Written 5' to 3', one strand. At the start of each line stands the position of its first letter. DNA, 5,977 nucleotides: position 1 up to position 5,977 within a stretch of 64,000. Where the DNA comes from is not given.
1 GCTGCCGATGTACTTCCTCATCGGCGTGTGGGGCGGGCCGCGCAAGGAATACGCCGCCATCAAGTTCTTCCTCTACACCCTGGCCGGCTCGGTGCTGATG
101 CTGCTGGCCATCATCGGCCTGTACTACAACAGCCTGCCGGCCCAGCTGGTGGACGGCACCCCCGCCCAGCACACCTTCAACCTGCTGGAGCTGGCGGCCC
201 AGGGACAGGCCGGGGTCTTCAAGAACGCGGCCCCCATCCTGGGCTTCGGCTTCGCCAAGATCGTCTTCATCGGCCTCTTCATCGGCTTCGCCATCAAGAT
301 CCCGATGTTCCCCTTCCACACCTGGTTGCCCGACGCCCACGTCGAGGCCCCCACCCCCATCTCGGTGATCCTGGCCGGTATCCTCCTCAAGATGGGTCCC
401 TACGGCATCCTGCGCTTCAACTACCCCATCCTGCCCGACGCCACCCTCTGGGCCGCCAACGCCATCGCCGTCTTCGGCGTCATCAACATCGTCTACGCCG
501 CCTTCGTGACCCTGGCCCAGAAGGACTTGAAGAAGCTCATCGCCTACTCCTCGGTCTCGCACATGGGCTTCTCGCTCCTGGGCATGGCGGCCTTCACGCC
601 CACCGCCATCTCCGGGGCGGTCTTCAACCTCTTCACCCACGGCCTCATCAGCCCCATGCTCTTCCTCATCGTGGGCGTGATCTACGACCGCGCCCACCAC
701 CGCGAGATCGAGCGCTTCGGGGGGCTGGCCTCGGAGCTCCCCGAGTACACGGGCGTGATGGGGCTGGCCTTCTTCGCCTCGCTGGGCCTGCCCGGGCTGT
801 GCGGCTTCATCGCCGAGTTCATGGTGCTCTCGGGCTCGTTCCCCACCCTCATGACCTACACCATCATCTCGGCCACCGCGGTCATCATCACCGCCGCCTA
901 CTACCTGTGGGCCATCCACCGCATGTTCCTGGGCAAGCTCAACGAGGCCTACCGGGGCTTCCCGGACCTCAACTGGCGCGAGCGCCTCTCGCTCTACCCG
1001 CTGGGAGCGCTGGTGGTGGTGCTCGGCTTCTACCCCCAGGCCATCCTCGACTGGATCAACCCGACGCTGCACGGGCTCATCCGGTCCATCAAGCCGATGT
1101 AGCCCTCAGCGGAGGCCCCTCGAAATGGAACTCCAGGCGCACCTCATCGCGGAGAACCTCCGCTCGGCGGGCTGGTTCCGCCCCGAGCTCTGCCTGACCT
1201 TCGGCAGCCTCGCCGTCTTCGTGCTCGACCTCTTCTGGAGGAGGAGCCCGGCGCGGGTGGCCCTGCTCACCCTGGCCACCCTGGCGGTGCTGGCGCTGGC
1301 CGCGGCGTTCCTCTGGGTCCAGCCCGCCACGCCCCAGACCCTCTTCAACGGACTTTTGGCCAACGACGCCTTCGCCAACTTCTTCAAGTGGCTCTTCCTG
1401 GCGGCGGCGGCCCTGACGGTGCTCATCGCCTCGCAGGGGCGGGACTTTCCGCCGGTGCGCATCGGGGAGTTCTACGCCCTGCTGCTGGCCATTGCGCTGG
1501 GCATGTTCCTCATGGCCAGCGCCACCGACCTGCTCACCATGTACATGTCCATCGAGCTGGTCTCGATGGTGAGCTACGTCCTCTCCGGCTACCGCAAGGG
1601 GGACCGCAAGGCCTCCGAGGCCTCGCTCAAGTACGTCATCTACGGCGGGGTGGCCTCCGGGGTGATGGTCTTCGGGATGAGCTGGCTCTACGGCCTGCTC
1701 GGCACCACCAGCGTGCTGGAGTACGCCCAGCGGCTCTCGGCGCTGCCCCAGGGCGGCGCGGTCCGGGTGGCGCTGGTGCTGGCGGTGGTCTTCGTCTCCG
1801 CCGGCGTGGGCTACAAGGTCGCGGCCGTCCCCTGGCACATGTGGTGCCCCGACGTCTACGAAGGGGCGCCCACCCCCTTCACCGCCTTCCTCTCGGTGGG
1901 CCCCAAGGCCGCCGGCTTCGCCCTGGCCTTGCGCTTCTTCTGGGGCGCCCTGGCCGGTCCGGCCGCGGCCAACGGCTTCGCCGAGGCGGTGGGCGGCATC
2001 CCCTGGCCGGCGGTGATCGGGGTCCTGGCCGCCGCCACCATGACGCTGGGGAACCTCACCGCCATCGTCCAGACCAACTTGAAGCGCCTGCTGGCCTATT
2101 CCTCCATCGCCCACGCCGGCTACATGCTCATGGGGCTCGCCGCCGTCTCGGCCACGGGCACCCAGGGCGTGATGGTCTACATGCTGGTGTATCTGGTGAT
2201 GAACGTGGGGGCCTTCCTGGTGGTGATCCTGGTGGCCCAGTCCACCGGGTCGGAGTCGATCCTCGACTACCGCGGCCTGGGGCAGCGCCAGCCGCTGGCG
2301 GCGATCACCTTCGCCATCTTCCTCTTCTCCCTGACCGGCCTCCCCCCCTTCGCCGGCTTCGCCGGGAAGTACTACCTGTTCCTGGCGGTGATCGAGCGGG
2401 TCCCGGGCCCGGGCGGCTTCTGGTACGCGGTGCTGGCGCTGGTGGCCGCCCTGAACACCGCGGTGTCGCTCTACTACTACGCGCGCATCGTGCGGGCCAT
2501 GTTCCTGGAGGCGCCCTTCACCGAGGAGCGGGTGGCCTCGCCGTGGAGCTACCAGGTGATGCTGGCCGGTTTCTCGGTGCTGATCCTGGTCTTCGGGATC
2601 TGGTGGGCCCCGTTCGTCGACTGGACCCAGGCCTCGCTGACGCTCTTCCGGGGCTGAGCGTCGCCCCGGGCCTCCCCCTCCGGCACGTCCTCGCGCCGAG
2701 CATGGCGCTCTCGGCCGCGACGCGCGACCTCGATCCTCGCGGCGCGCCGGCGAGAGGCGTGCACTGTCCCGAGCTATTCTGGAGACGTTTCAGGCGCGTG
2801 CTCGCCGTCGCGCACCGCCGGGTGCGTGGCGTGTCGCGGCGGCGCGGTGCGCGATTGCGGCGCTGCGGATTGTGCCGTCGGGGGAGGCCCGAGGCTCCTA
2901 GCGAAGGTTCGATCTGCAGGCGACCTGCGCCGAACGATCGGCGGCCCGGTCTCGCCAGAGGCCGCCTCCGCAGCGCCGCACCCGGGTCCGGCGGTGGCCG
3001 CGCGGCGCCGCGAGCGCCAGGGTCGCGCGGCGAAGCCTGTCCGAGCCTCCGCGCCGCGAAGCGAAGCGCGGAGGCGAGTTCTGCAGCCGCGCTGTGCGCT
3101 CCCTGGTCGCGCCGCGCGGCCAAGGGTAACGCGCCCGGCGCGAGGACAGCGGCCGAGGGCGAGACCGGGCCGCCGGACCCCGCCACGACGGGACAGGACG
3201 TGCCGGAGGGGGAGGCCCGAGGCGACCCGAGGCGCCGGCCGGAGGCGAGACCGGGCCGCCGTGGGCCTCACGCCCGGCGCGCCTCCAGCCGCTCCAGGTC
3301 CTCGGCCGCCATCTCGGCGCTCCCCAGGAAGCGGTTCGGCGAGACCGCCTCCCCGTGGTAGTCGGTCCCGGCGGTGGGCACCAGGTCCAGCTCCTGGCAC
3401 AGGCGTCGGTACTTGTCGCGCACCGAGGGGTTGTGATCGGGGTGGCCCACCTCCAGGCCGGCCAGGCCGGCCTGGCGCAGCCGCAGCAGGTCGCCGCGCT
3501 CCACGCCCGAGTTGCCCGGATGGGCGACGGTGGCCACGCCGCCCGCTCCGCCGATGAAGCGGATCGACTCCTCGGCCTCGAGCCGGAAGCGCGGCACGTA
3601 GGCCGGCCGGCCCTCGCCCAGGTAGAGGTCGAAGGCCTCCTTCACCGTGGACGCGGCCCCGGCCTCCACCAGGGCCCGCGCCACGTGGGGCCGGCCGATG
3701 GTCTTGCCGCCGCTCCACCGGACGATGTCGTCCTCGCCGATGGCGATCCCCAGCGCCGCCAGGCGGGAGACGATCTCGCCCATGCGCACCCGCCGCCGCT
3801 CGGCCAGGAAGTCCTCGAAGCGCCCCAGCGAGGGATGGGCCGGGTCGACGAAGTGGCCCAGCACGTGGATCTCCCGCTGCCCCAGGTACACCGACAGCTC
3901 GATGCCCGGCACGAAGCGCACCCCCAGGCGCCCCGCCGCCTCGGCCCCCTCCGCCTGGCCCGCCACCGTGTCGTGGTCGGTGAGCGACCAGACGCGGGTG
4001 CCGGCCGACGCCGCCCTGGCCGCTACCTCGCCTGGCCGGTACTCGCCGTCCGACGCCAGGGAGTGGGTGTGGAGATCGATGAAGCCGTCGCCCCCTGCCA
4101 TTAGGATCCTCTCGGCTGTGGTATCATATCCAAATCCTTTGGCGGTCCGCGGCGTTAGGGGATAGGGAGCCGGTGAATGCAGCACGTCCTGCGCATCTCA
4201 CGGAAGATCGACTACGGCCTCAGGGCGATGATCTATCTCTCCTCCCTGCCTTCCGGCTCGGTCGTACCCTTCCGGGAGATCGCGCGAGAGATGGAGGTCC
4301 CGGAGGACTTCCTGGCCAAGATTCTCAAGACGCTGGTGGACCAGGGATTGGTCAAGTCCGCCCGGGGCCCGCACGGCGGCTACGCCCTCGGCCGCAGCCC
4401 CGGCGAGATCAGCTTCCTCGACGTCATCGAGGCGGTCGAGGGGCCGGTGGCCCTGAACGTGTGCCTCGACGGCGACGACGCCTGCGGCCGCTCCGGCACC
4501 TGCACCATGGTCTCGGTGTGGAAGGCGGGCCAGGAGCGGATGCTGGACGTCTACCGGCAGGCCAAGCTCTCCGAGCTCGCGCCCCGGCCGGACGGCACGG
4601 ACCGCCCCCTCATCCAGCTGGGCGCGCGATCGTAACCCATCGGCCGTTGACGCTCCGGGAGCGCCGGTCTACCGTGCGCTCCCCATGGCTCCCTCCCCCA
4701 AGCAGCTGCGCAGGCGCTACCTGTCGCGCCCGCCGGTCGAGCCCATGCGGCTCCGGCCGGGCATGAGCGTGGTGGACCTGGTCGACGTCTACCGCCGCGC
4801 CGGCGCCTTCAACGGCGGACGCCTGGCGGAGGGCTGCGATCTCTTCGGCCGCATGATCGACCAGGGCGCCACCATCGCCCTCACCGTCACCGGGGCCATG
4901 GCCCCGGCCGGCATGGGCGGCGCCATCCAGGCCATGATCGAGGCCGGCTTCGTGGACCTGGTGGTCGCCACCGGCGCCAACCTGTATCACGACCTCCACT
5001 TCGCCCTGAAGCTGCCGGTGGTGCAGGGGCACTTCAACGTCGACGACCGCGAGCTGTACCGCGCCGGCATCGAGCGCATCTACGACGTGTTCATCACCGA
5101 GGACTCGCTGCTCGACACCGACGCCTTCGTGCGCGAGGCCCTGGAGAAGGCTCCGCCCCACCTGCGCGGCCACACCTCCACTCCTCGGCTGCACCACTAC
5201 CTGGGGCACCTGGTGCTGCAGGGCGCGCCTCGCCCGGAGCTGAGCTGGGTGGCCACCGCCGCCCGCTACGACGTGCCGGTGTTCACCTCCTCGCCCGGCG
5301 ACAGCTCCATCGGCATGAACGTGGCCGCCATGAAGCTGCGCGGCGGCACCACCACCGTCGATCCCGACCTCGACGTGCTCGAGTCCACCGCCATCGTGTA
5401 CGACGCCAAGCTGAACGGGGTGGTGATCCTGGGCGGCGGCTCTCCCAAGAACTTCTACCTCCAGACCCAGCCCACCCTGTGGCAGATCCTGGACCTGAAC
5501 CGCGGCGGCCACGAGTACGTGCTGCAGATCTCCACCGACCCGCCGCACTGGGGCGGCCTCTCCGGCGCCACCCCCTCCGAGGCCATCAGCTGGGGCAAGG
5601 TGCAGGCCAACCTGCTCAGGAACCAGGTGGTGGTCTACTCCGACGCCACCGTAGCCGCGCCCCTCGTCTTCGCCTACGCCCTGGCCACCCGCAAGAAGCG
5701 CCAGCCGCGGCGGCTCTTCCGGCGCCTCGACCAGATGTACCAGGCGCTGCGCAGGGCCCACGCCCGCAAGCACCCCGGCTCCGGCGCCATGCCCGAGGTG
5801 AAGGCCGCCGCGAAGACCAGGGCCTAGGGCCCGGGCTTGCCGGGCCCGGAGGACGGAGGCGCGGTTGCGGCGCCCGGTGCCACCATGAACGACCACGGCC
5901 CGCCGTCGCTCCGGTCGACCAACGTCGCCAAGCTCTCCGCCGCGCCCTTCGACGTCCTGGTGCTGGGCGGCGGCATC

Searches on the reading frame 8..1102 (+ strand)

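Call 91: search_protein_families(library=pfam, proteins=[window:8-1102:+], max_evalue=0.00001)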
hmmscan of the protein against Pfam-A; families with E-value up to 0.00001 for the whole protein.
window:8-1102:+ (364 aa): 1 family
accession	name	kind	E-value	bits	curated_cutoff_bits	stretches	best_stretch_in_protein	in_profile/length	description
PF00361.26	Proton_antipo_M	-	4.7e-67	226.7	21.5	1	1-293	18-292/294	NADH:quinone oxidoreductase/Mrp antiporter, TM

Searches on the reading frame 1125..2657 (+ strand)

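Call 91: search_protein_families(library=pfam, proteins=[window:1125-2657:+], max_evalue=0.00001)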
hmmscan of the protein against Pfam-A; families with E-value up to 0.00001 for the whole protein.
window:1125-2657:+ (510 aa): 1 family
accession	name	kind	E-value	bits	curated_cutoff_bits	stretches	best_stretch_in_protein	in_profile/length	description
PF00361.26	Proton_antipo_M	-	1.8e-70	237.9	21.5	1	133-425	1-278/294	NADH:quinone oxidoreductase/Mrp antiporter, TM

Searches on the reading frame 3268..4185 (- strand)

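Call 91: search_protein_families(library=pfam, proteins=[window:3268-4185:-], max_evalue=0.00001)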
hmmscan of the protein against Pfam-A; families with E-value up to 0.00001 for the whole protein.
window:3268-4185:- (305 aa): 1 family
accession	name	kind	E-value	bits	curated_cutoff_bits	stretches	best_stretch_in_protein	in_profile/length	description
PF02811.25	PHP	-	6.8e-08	33.4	26.4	1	37-100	1-66/164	PHP domain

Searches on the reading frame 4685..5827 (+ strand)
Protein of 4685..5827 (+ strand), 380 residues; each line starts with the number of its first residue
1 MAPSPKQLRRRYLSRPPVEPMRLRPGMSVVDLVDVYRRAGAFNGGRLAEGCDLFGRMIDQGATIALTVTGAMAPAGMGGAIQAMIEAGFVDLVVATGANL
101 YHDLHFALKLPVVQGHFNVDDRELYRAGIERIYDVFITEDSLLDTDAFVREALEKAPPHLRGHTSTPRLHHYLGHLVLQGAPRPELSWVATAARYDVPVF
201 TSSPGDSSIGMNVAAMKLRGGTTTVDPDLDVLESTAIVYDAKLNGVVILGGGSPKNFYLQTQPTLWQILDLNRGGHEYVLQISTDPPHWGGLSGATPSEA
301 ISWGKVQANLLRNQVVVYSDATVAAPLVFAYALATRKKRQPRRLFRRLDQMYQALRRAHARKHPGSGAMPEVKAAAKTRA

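Call 91: search_protein_families(library=pfam, proteins=[window:4685-5827:+], max_evalue=0.00001)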
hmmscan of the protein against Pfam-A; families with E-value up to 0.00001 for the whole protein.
window:4685-5827:+ (380 aa): 1 family
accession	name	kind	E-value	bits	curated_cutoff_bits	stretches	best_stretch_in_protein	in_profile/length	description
PF01916.23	DS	-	1.6e-79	267.6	27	1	31-331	1-287/288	Deoxyhypusine synthase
